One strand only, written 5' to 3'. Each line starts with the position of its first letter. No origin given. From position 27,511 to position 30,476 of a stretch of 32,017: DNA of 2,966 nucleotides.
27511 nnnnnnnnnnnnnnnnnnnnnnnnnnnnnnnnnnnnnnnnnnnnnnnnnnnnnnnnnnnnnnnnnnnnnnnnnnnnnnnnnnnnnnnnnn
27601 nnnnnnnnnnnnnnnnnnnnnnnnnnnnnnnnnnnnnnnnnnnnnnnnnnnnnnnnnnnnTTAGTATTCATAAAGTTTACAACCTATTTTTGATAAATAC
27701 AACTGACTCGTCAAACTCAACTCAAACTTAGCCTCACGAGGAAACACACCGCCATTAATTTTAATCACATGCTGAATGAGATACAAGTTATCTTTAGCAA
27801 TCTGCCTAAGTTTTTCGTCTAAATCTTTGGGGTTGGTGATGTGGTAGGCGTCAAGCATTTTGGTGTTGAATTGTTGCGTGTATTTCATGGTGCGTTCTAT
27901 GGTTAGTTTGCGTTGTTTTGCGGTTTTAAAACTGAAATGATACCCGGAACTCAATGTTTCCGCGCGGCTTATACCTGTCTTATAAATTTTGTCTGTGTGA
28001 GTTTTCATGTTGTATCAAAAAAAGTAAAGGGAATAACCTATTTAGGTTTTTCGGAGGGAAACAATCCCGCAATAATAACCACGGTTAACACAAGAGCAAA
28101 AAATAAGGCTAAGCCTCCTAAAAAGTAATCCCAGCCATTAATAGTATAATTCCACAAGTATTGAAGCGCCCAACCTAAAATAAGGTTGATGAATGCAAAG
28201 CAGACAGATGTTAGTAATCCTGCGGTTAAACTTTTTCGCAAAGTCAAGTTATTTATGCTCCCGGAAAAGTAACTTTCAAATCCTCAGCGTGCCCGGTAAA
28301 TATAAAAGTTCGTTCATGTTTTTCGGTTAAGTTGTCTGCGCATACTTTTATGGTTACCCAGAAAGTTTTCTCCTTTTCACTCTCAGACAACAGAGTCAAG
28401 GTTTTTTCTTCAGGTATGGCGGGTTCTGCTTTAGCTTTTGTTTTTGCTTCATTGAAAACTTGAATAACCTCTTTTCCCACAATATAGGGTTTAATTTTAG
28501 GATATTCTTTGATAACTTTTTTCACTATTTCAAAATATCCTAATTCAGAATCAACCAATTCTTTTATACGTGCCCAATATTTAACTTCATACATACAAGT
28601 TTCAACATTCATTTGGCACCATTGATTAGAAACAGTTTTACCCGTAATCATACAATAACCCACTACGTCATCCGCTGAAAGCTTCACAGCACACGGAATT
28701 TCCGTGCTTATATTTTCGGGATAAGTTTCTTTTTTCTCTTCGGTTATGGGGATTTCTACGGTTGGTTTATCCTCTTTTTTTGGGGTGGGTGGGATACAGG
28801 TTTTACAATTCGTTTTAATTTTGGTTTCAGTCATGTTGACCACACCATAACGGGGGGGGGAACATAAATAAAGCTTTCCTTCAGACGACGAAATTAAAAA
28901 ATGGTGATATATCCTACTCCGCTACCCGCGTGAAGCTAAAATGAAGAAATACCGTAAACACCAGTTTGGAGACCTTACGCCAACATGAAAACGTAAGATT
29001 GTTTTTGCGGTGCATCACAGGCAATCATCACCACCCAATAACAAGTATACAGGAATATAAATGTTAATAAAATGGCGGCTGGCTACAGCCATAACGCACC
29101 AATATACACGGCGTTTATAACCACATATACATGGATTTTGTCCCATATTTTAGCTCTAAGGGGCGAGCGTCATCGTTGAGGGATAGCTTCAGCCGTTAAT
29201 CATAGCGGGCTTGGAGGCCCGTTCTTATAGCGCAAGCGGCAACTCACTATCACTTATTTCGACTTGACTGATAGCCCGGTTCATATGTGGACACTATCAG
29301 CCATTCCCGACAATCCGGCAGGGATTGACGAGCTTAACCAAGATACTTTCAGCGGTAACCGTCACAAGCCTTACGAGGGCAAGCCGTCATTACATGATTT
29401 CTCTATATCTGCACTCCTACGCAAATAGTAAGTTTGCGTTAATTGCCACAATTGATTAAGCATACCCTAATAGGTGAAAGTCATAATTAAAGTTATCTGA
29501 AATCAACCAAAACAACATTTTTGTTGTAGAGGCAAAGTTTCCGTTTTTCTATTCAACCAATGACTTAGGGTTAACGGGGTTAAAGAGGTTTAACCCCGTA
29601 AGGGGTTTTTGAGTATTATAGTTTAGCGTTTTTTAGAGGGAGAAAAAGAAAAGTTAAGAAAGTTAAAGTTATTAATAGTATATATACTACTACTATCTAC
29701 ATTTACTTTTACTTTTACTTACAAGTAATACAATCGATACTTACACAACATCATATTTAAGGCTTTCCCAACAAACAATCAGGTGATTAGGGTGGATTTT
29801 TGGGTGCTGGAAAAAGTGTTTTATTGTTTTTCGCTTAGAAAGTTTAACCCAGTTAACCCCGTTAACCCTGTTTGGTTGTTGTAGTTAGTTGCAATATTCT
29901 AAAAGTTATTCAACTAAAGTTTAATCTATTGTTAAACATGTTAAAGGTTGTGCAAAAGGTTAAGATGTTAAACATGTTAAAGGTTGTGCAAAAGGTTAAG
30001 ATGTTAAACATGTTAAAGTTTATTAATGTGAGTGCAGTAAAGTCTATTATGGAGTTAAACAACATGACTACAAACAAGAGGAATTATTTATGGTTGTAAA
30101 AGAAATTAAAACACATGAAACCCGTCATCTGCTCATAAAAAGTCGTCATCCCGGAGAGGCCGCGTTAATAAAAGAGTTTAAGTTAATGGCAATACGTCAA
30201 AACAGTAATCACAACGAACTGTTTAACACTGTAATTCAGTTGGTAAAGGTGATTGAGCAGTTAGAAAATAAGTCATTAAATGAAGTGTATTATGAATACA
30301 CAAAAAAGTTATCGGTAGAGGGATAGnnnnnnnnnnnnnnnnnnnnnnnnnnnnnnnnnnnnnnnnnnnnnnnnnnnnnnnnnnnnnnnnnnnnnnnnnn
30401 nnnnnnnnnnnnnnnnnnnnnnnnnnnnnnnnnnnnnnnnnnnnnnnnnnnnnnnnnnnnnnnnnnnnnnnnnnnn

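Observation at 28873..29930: One-kilobase ORF-free divergent region with origin-like architecture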

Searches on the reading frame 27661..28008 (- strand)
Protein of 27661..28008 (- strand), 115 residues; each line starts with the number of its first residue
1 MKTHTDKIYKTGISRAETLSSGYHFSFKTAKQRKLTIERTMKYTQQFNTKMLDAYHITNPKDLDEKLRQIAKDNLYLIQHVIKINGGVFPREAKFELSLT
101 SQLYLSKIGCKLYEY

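Call 12: search_protein_families(library=pfam, proteins=[window:27661-28008:-], max_evalue=0.01)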
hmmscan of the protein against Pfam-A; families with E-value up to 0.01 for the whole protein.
window:27661-28008:- (115 aa): 0 families

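Call 14: search_protein_families(library=phrogs, proteins=[window:27661-28008:-], max_evalue=0.01)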
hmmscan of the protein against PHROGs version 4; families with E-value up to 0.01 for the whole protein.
window:27661-28008:- (115 aa): 0 families

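Call 22: find_encoding_contigs(protein=window:27661-28008:-, flank=10000, max_places=10)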
Protein window:27661-28008:- (115 aa): 2 contigs read that carry it; 2 places shown.
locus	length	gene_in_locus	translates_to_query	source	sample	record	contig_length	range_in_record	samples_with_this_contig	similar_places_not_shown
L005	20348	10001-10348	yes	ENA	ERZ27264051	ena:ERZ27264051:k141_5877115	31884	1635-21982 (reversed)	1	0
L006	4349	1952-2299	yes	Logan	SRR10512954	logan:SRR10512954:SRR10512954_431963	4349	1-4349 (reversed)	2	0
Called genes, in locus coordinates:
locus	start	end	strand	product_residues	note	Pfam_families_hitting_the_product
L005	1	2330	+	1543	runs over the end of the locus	-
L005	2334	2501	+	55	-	-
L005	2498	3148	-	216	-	PF01841:Transglut_core (faint)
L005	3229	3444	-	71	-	-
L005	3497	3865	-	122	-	-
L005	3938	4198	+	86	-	-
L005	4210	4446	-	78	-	-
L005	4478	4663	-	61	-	-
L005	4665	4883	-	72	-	-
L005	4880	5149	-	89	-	-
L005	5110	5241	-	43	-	-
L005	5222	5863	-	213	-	-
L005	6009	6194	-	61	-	-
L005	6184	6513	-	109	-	-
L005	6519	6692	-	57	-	-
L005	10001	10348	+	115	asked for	-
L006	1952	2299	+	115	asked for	-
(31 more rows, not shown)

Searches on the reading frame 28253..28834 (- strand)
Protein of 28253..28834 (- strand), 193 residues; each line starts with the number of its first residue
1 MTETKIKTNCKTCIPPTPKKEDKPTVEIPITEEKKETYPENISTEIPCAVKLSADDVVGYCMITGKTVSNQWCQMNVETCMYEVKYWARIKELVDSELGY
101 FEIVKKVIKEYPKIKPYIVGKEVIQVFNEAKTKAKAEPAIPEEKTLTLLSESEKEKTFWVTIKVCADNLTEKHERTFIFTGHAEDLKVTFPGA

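Call 12: search_protein_families(library=pfam, proteins=[window:28253-28834:-], max_evalue=0.01)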
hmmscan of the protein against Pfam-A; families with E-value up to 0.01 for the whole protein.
window:28253-28834:- (193 aa): 0 families

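Call 14: search_protein_families(library=phrogs, proteins=[window:28253-28834:-], max_evalue=0.01)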
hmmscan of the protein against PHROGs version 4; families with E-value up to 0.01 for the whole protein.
window:28253-28834:- (193 aa): 0 families

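Call 16: find_related_loci(query=window:28253-28834:-, collection=viral_contigs, flank=10000)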
Query window:28253-28834:- (193 aa) in viral_contigs; peptide patterns used: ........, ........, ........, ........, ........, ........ (x = any residue, [..] = any of these).
9 stretches matched a pattern, but none encodes a relative of the query by tblastn (E <= 1e-3).

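Call 27: find_homologous_proteins(query=window:28253-28834:-, max_evalue=0.001)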
Query window:28253-28834:- (193 aa): 1 proteins with E <= 0.001 among 89 candidates.
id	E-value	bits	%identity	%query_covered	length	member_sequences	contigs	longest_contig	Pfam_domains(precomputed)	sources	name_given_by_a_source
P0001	7.8e-123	425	100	100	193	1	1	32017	-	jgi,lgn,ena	-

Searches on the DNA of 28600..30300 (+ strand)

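Call 8: search_dna_similar(query=window:28600-30300:+, collection=phages, mode=distant, max_rows=30)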
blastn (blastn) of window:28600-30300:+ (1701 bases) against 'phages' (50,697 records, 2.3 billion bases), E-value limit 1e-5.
No match.

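Call 15: search_rna_families(source=window, start=28800, end=30100, threshold=evalue, max_evalue=5, show_alignments=3)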
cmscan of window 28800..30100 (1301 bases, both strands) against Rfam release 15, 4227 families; matches with E-value up to 5: 3.
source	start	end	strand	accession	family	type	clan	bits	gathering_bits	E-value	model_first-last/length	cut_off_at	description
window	29579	29613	+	RF01346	CRISPR-DR36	Gene; CRISPR;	-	19.2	38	0.24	1-36/36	no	CRISPR RNA direct repeat element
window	29183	29225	+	RF03163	c4-a1b1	Gene; antisense;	CL00128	18.6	46.7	0.077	1-53/53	no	a1, b1 targets of C4 antisense RNA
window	29965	30012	-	RF03362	mir-9436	Gene; miRNA;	-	16.6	80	4.9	1-66/66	no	mir-9436 microRNA precursor family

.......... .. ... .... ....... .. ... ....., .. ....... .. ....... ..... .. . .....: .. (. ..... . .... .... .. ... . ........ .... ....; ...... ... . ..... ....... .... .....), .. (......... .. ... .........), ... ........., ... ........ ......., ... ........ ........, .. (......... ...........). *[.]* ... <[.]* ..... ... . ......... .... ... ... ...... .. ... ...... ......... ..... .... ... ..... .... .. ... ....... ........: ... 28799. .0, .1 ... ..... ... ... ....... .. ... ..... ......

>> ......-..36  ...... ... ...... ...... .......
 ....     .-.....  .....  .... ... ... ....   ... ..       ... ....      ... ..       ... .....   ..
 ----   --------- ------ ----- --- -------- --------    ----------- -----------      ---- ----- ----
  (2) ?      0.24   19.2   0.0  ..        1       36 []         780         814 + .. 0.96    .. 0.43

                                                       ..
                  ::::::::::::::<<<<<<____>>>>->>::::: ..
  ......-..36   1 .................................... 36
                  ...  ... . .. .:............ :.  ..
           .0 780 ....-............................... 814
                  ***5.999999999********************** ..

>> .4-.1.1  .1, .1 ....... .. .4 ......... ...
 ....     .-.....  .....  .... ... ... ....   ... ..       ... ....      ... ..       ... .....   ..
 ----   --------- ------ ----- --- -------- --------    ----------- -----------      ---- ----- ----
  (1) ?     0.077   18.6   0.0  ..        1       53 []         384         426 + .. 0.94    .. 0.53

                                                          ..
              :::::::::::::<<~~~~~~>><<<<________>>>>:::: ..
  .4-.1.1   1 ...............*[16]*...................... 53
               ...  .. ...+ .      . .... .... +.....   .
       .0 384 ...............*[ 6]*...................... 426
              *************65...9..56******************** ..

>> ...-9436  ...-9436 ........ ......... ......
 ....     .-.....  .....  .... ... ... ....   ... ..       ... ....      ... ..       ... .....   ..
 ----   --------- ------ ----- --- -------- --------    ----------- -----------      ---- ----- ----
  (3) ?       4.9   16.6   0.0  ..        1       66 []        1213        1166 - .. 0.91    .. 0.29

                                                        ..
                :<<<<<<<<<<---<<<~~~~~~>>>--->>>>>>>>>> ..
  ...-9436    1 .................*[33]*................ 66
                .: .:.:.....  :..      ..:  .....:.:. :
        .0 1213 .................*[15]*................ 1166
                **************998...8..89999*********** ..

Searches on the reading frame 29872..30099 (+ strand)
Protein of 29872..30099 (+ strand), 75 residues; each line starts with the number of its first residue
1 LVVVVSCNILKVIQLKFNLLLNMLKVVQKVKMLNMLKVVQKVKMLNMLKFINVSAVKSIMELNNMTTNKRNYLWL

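Call 12: search_protein_families(library=pfam, proteins=[window:29872-30099:+], max_evalue=0.01)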
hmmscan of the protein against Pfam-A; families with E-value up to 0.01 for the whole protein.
window:29872-30099:+ (75 aa): 0 families

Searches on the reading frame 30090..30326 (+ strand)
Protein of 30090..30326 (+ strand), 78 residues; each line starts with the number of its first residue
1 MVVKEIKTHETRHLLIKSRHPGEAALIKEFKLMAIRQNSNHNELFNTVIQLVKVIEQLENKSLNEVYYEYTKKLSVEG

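Call 12: search_protein_families(library=pfam, proteins=[window:30090-30326:+], max_evalue=0.01)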
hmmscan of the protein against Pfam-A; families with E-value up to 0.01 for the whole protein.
window:30090-30326:+ (78 aa): 0 families

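Call 14: search_protein_families(library=phrogs, proteins=[window:30090-30326:+], max_evalue=0.01)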
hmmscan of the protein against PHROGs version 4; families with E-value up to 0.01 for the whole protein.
window:30090-30326:+ (78 aa): 0 families

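Call 21: find_encoding_contigs(protein=window:30090-30326:+, flank=10000, max_places=10)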
Protein window:30090-30326:+ (78 aa): 2 contigs read that carry it; 2 places shown.
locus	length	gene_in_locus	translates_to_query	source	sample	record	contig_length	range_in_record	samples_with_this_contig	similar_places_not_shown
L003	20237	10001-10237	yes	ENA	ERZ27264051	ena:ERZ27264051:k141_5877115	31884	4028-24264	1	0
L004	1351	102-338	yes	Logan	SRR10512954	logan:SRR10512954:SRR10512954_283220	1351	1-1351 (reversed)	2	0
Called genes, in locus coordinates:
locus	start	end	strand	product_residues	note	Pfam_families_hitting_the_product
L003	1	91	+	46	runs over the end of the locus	-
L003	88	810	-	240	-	-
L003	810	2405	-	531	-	PF04860:Phage_portal (weak)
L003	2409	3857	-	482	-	-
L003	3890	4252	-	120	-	-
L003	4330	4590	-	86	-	-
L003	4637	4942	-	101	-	-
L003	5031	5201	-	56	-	-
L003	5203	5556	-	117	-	-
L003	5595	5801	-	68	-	-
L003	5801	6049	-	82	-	-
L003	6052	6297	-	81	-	-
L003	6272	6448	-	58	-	-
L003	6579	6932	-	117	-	-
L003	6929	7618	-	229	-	-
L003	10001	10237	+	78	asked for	-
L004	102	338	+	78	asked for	-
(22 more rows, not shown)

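Call 53: find_homologous_proteins(query=window:30090-30326:+, max_evalue=0.01)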
Query window:30090-30326:+ (78 aa): 1 proteins with E <= 0.01 among 1 candidates.
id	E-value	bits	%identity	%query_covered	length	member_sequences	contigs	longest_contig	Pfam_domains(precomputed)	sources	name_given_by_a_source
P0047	1.1e-41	157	100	100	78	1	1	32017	-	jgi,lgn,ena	-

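Call 61: predict_structure(protein=window:30090-30326:+)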
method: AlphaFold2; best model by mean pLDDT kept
length: 78 residues; sequences in the alignment: 1
mean_pLDDT: 54.8   pTM: 0.30
mean pLDDT of the five models: 54.8, 53.4, 52.7, 51.5, 50.7
residues with pLDDT >= 90: 0; 70-90: 5; 50-70: 49; < 50: 24
segments of 3 or more residues with pLDDT < 50: 1-23
pLDDT, mean of each block of 10 residues (from residue 1): 38 37 55 56 63 67 64 59
secondary structure, 60 per line:
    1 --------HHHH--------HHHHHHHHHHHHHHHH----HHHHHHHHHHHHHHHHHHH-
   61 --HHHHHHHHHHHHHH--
elements in order: H9-12 H21-36 H41-59 H63-76
